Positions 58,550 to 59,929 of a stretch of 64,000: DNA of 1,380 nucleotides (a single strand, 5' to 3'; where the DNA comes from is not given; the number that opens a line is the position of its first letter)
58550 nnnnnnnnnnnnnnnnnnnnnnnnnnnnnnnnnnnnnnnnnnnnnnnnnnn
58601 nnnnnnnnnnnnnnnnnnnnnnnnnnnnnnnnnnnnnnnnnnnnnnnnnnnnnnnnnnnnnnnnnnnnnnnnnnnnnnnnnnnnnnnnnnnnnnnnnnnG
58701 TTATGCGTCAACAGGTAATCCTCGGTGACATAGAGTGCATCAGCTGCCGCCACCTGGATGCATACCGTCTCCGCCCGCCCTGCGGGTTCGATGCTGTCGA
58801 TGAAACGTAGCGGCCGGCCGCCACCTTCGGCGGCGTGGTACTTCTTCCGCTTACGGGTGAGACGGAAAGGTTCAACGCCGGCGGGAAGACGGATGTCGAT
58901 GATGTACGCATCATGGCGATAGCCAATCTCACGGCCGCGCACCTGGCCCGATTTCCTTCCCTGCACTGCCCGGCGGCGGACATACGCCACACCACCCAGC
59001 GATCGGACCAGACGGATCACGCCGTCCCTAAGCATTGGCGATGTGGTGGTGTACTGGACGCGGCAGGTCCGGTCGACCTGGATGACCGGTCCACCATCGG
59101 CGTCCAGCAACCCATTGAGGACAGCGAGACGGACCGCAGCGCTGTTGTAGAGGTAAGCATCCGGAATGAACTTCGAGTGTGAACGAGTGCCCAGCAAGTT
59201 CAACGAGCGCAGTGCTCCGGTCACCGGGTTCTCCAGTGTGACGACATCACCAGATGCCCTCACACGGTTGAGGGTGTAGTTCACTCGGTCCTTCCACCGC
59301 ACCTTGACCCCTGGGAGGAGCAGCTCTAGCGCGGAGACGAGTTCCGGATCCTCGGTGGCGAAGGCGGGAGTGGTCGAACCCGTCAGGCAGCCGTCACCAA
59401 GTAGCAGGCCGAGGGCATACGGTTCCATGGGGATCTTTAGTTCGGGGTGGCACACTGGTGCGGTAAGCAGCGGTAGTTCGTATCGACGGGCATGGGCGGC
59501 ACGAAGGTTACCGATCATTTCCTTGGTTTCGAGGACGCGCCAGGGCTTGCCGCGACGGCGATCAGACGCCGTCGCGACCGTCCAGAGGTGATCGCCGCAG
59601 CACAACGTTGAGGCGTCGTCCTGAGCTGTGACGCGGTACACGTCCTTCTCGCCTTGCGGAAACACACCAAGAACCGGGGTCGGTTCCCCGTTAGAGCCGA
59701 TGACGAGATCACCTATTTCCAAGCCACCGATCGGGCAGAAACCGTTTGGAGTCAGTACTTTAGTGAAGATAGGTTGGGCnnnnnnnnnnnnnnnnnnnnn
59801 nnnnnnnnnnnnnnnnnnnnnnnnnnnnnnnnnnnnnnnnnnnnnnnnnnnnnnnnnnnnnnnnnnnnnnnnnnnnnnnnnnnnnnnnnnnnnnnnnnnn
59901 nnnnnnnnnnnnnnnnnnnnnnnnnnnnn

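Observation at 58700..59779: phoH carries a 360-aa intein with a class-3-like signature and a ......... endonuclease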

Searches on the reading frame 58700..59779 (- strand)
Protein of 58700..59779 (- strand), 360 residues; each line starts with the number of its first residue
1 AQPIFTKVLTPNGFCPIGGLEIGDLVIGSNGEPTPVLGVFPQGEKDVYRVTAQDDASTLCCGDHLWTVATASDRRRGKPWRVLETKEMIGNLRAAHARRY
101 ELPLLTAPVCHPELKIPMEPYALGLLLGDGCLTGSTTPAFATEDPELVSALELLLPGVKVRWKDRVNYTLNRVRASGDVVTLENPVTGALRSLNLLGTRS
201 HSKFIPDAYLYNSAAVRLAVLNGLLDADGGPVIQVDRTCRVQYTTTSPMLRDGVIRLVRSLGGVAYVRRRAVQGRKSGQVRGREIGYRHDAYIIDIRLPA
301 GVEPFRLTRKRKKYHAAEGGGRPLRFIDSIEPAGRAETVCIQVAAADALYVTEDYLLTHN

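Call 4: search_protein_families(library=pfam, proteins=[window:58700-59779:-], max_evalue=1)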
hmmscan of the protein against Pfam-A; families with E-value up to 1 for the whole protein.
window:58700-59779:- (360 aa): 5 families
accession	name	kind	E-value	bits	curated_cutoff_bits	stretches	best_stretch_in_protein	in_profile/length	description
PF14528.11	LAGLIDADG_3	-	5e-09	36.7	22.5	1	216-278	2-62/82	LAGLIDADG-like domain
PF05203.21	Hom_end_hint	-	0.0044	17.5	32.1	1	7-70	7-79/228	Hom_end-associated Hint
PF05204.19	Hom_end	-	0.0045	17.5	21.1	1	205-271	2-66/110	Homing endonuclease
PF13403.11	Hint_2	-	0.073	13.9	28.4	1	6-37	7-38/147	Hint domain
PF21481.3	DIKK1-2-4_C-subdom1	-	0.17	12.5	27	1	54-67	10-23/30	Dickkopf-related protein 1/2/4, C-terminal subdomain 1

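Call 5: search_protein_families(library=ncbifam, proteins=[window:58700-59779:-], max_evalue=1)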
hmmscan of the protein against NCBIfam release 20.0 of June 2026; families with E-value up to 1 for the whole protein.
window:58700-59779:- (360 aa): 4 families
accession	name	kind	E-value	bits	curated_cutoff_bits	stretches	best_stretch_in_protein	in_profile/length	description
NF005852.0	PRK07773.1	equivalog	1.2e-10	40.3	780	1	34-276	440-673/886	replicative DNA helicase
NF038098.1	GyrA_w_intein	exception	4e-05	21.7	1850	1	192-271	311-390/1232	intein-containing DNA gyrase subunit A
NF045703.1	rSAM_Tes_intein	exception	0.00048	18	1700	1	200-269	446-514/1040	tetraether lipid synthase Tes, intein-containing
NF007072.0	PRK09519.1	equivalog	0.025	12.9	1024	1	187-295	430-540/790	intein-containing recombinase RecA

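Call 6: search_solved_structures(query=window:58700-59779:-, max_evalue=10, show_alignments=3)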
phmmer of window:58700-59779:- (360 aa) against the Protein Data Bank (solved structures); distinct sequences matched with E-value up to 10: 11.
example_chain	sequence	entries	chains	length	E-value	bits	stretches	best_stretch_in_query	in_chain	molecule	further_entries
6riz_A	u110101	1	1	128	8.5e-12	47.8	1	4-74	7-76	gp41-1 intein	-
6qaz_A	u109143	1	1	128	2.1e-09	39.9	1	4-74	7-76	cyanophage-like gp41-1 intein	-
1dfa_A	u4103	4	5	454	1.8e-06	30.3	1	120-270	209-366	PI-SCEI ENDONUCLEASE | ENDONUCLEASE PI-SCEI | PI-SCEI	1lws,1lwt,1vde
1um2_A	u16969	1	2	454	1.8e-06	30.3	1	120-270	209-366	ENDONUCLEASE PI-SCEI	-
1ef0_A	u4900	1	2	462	1.8e-06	30.2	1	120-270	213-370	PI-SCEI ENDONUCLEASE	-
1jva_A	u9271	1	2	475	2.1e-06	30.1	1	120-270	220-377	VMA1-DERIVED HOMING ENDONUCLEASE X10SSS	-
9cop_A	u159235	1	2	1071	2.2e-05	26.7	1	120-270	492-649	V-type proton ATPase catalytic subunit A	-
6rix_A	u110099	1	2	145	0.0029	19.7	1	3-69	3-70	Replicative DNA helicase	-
6riy_A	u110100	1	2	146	0.0033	19.6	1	3-69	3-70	Replicative DNA helicase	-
6bs8_A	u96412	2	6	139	0.013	17.5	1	5-67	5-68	Replicative DNA helicase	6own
2cw7_A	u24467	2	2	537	0.44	12.5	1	172-264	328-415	Endonuclease PI-PkoII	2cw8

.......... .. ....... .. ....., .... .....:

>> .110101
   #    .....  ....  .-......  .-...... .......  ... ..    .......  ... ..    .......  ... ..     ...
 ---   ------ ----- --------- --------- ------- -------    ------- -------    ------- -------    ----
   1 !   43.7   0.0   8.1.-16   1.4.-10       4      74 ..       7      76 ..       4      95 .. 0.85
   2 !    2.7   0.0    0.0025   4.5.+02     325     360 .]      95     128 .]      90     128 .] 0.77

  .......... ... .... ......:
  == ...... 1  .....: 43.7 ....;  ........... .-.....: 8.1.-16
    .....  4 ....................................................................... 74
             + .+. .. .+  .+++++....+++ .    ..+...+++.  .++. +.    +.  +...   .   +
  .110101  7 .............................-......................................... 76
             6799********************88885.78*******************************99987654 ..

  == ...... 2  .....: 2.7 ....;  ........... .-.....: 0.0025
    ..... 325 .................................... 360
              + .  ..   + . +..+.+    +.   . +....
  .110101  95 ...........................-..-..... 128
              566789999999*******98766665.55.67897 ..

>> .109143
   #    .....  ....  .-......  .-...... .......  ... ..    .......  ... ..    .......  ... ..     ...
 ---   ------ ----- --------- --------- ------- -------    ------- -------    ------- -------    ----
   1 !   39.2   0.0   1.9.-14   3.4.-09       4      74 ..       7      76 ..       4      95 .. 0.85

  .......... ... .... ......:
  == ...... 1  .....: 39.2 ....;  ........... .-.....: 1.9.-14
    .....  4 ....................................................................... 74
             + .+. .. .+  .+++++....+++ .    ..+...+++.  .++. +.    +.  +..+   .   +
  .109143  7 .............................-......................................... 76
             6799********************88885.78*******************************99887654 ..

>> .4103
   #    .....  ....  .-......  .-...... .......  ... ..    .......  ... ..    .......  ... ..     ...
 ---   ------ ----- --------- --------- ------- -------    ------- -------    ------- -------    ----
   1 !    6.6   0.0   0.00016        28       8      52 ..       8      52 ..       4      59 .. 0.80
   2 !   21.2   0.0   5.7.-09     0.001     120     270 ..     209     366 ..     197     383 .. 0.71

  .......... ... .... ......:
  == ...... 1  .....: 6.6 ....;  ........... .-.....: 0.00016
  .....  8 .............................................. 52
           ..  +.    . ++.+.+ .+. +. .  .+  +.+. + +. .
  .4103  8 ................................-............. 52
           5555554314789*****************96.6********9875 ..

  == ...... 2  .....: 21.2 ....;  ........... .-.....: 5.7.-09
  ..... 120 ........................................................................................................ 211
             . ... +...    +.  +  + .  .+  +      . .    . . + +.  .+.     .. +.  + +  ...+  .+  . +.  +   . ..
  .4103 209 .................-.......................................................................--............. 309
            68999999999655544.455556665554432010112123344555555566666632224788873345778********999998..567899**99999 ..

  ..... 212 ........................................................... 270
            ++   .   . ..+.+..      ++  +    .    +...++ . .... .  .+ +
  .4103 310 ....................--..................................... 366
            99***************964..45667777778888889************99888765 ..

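Call 12: find_homologous_proteins(query=window:58700-59779:-, max_evalue=0.001)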
Query window:58700-59779:- (360 aa): 1263 proteins with E <= 0.001 among 8000 candidates; the best 120 are listed.
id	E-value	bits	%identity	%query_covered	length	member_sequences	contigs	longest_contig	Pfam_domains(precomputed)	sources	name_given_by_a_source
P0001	2.7e-189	647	79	100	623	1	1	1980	PF13604.13,PF13245.13,PF14528.12,PF02562.23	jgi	jgi:phosphate starvation-inducible PhoH-like protein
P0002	6.8e-188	642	77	100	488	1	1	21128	PF14528.12,PF02562.23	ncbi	-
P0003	3.3e-186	636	78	100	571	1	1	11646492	PF13604.13,PF13245.13,PF14528.12,PF02562.23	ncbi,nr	ncbi:ATP-dependent DNA helicase [Kutzneria sp. 744]|nr:ATP-dependent DNA helicase [Kutzneria sp. 744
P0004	4.0e-181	620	76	100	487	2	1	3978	PF14528.12,PF02562.23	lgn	-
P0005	2.6e-180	617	75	100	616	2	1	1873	PF13604.13,PF13245.13,PF14528.12,PF02562.23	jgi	-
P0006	2.7e-180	617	75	100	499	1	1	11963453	PF14528.12,PF02562.23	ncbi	ncbi:hypothetical protein GCM10029964_020970 [Kibdelosporangium lantanae]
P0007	5.8e-179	613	75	100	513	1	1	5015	PF14528.12,PF02562.23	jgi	jgi:phosphate starvation-inducible PhoH-like protein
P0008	3.6e-178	610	75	100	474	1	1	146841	PF14528.12,PF02562.23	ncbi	ncbi:PhoH family protein [Acrocarpospora corrugata]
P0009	1.2e-177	608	74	100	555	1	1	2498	PF14528.12,PF02562.23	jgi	jgi:phosphate starvation-inducible PhoH-like protein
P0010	2.5e-175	601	73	100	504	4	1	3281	PF14528.12,PF02562.23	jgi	jgi:phosphate starvation-inducible protein PhoH and related proteins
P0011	1.0e-174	599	74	100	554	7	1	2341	PF14528.12,PF02562.23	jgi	jgi:phosphate starvation-inducible PhoH-like protein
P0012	1.2e-173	595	73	100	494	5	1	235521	PF14528.12,PF02562.23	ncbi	-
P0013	3.1e-171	587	72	100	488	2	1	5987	PF14528.12,PF02562.23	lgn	-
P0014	4.9e-171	587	72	100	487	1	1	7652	PF14528.12,PF02562.23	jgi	jgi:phosphate starvation-inducible PhoH-like protein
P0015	8.4e-171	586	72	100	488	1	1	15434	PF14528.12,PF02562.23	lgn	-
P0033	8.9e-160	549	69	100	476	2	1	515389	PF14528.12,PF02562.23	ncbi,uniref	ncbi:PhoH family protein [Spirillospora albida]|uniref:PhoH family protein n=1 Tax=Spirillospora alb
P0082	1.8e-149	516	66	100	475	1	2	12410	PF14528.12,PF02562.23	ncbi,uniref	ncbi:PhoH family protein [Mycobacterium sp.]|uniref:PhoH family protein n=2 Tax=Mycobacterium sp. Ta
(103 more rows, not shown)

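Call 30: predict_structure(alignment_id=A1)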
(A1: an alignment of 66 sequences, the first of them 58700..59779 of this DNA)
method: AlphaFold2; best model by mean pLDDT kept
length: 360 residues; sequences in the alignment: 66
mean_pLDDT: 91.0   pTM: 0.89
mean pLDDT of the five models: 91.0, 90.5, 90.3, 90.1, 89.2
residues with pLDDT >= 90: 259; 70-90: 84; 50-70: 17; < 50: 0
segments of 3 or more residues with pLDDT < 50: none
pLDDT, mean of each block of 10 residues (from residue 1): 96 95 97 97 97 97 96 93 96 92 95 94 87 70 90 90 88 69 83 86 92 97 95 84 94 97 95 85 85 93 92 86 91 97 95 91
secondary structure, 60 per line:
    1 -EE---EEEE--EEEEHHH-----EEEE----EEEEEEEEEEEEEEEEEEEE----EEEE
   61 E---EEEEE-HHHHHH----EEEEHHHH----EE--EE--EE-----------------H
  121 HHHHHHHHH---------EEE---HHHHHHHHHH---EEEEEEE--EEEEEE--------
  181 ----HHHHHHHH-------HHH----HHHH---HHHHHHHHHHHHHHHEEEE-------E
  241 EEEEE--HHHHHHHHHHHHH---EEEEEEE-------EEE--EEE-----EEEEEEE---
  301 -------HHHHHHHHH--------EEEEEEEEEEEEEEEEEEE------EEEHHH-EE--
elements in order: E7-10 E13-16 E25-28 E33-52 E57-61 E65-69 H71-76 E81-84 H85-88 H120-129 E139-141 H145-154 E158-164 E167-172 H185-192 H207-210 H214-228 E229-232 E240-245 H248-260 E264-270 E278-280 E283-285 E291-297 H308-316 E325-343 E350-352

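Call 32: find_encoding_contigs(protein=P0033, flank=3000, max_places=2)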
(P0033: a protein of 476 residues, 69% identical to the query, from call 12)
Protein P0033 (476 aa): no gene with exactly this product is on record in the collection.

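Call 33: fold_search(model_id=the predicted structure, library=pdb)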
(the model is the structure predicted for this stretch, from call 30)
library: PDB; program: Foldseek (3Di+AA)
matches with E <= 10: 486; with E <= 0.001: 45
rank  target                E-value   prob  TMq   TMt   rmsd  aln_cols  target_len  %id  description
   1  1ef0_A                2.8e-18  1.00  0.72  0.62   5.2       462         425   17  CRYSTAL STRUCTURE OF PI-SCEI MINIPRECURSOR (released 2000-06-07)
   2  1lwt_A                1.8e-17  1.00  0.72  0.59   6.0       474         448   18  Crystal structure of the intein homing endonuclease PI-SceI bound to its substrate DNA (Ca2+ free) (released 2002-09-27)
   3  1vde_B                2.4e-17  1.00  0.70  0.60   5.7       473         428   17  PI-SCEI, A HOMING ENDONUCLEASE WITH PROTEIN SPLICING ACTIVITY (released 1998-04-08)
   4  1lws_A                2.2e-16  1.00  0.69  0.60   5.6       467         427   18  Crystal structure of the intein homing endonuclease PI-SceI bound to its recognition sequence (released 2002-09-27)
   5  1dfa                  2.2e-16  1.00  0.68  0.61   6.4       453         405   16  CRYSTAL STRUCTURE OF PI-SCEI IN C2 SPACE GROUP (released 1999-12-08)
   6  1vde_A                3.0e-16  1.00  0.70  0.60   5.2       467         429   18  PI-SCEI, A HOMING ENDONUCLEASE WITH PROTEIN SPLICING ACTIVITY (released 1998-04-08)
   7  1um2_B                3.2e-16  1.00  0.70  0.61   5.9       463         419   17  Crystal Structure of the Vma1-Derived Endonuclease with the Ligated Extein Segment (released 2004-09-22)
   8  1jva_A                8.4e-16  1.00  0.70  0.60   5.7       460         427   16  CRYSTAL STRUCTURE OF THE VMA1-DERIVED ENDONUCLEASE BEARING THE N AND C EXTEIN PROPEPTIDES (released 2002-08-29)
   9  1jva_B                1.2e-15  1.00  0.72  0.61   5.7       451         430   18  CRYSTAL STRUCTURE OF THE VMA1-DERIVED ENDONUCLEASE BEARING THE N AND C EXTEIN PROPEPTIDES (released 2002-08-29)
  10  7qsu                  1.9e-15  1.00  0.59  0.59   6.8       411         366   17  Crystal structure of homing endonuclease-associated TliVMA intein (C1A, d333-339) (released 2022-03-30)
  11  1um2_A                4.8e-15  1.00  0.68  0.60   5.9       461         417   17  Crystal Structure of the Vma1-Derived Endonuclease with the Ligated Extein Segment (released 2004-09-22)
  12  1ef0_B                9.0e-15  1.00  0.66  0.60   5.6       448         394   17  CRYSTAL STRUCTURE OF PI-SCEI MINIPRECURSOR (released 2000-06-07)
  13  7qss                  3.0e-13  1.00  0.58  0.50   9.8       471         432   16  Crystal structure of homing endonuclease-associated TliVMA intein (C1A) (released 2022-03-30)
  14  7qst                  1.6e-11  1.00  0.57  0.57   9.3       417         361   14  Crystal structure of homing endonuclease-associated PhoVMA intein (C1A) (released 2022-03-30)
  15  1dq3                  4.3e-10  1.00  0.57  0.47   6.8       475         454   13  CRYSTAL STRUCTURE OF AN ARCHAEAL INTEIN-ENCODED HOMING ENDONUCLEASE PI-PFUI (released 2000-07-05)
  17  6riy_A                2.8e-06  1.00  0.22  0.57   2.7       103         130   20  Crystal structure of MchDnaB-1 intein (N145AA) (released 2020-05-13)
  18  6riy_B                4.4e-06  1.00  0.21  0.55   2.9       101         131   23  Crystal structure of MchDnaB-1 intein (N145AA) (released 2020-05-13)
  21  6rix_B                6.2e-06  1.00  0.22  0.57   2.8       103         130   20  Crystal structure of MchDnaB-1 intein (released 2020-05-13)
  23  6rix_A                9.3e-06  1.00  0.22  0.56   2.9       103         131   20  Crystal structure of MchDnaB-1 intein (released 2020-05-13)
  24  6bs8_C                9.3e-06  1.00  0.21  0.56   4.8       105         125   25  The class 3 DnaB intein from Mycobacterium smegmatis (released 2018-11-21)
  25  6bs8_B                2.6e-05  1.00  0.22  0.58   3.9       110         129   24  The class 3 DnaB intein from Mycobacterium smegmatis (released 2018-11-21)
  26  6bs8_A                3.7e-05  1.00  0.18  0.50   1.4        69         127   28  The class 3 DnaB intein from Mycobacterium smegmatis (released 2018-11-21)
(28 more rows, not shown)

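Call 43: find_related_loci(query=window:58700-59779:-, collection=viral_contigs, flank=4000)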
Query window:58700-59779:- (360 aa) in viral_contigs; peptide patterns used: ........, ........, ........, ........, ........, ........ (x = any residue, [..] = any of these).
28 stretches matched a pattern; 26 encode a relative of the query (tblastn E <= 1e-3); 26 distinct loci.
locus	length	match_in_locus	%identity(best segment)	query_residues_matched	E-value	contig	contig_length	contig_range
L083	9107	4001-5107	38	1-360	3e-71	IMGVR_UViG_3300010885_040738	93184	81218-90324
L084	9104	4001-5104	40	1-360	2e-69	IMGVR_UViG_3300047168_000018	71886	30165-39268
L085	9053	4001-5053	35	1-360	5e-64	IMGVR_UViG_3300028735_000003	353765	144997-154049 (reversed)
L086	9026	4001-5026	34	1-360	2e-57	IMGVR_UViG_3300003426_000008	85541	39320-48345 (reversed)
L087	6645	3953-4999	35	2-360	2e-57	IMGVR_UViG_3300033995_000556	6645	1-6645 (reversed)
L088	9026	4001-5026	34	1-360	2e-57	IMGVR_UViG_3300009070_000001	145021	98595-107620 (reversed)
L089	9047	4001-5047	35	1-360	7e-57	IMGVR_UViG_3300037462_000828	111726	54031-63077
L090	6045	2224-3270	35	2-360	2e-56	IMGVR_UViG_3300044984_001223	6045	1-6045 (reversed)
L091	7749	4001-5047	35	2-360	2e-56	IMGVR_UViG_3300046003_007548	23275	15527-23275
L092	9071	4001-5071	35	1-360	1e-54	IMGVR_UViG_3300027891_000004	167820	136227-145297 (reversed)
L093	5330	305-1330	35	1-360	1e-54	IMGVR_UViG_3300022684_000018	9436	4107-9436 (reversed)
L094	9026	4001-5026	35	1-360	1e-54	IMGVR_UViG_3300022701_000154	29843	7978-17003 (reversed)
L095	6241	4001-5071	34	2-360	3e-53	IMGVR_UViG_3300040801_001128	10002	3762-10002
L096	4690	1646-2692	36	2-360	8e-53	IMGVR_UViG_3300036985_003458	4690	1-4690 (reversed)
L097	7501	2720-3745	35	1-360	2e-51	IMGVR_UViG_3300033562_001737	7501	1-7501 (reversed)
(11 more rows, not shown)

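Call 44: find_encoding_contigs(protein=P0008, flank=3000, max_places=2)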
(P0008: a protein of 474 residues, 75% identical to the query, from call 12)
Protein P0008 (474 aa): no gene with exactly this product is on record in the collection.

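Call 50: find_encoding_contigs(protein=P0082, flank=3000, max_places=2)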
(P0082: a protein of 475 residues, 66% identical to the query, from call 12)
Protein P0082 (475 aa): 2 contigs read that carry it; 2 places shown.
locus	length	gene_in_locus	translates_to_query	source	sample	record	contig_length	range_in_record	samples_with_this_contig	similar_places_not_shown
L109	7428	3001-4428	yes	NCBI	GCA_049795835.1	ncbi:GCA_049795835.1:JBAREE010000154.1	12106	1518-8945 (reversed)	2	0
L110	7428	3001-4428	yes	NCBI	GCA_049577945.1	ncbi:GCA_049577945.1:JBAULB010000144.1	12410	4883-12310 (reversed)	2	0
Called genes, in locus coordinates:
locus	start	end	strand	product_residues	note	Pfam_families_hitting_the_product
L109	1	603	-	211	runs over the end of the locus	PF11716:MDMPI_N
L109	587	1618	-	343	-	PF05448:AXE1 (faint), PF06500:FrsA-like, PF02129:Peptidase_S15, PF00561:Abhydrolase_1, PF12146:Hydrolase_4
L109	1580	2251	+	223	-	PF02909:TetR_C_1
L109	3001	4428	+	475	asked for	PF14528:LAGLIDADG_3 (faint), PF02562:PhoH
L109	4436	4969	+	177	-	PF02130:YbeY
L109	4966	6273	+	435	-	PF01595:CNNM, PF00571:CBS (weak), PF03471:CorC_HlyC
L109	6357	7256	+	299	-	PF00009:GTP_EFTU (weak), PF00350:Dynamin_N (faint), PF01926:MMR_HSR1, PF02421:FeoB_N (weak), PF03193:RsgA_GTPase (faint), PF07650:KH_2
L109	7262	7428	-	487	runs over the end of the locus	PF01425:Amidase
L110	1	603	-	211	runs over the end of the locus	PF11716:MDMPI_N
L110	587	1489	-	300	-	PF05448:AXE1 (faint), PF06500:FrsA-like, PF02129:Peptidase_S15, PF12146:Hydrolase_4, PF00561:Abhydrolase_1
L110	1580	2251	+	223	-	PF02909:TetR_C_1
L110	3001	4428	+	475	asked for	PF14528:LAGLIDADG_3 (faint), PF02562:PhoH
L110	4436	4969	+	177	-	PF02130:YbeY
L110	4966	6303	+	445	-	PF01595:CNNM, PF00571:CBS (weak), PF03471:CorC_HlyC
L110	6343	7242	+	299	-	PF00009:GTP_EFTU (weak), PF00350:Dynamin_N (faint), PF01926:MMR_HSR1, PF02421:FeoB_N (weak), PF03193:RsgA_GTPase (faint), PF07650:KH_2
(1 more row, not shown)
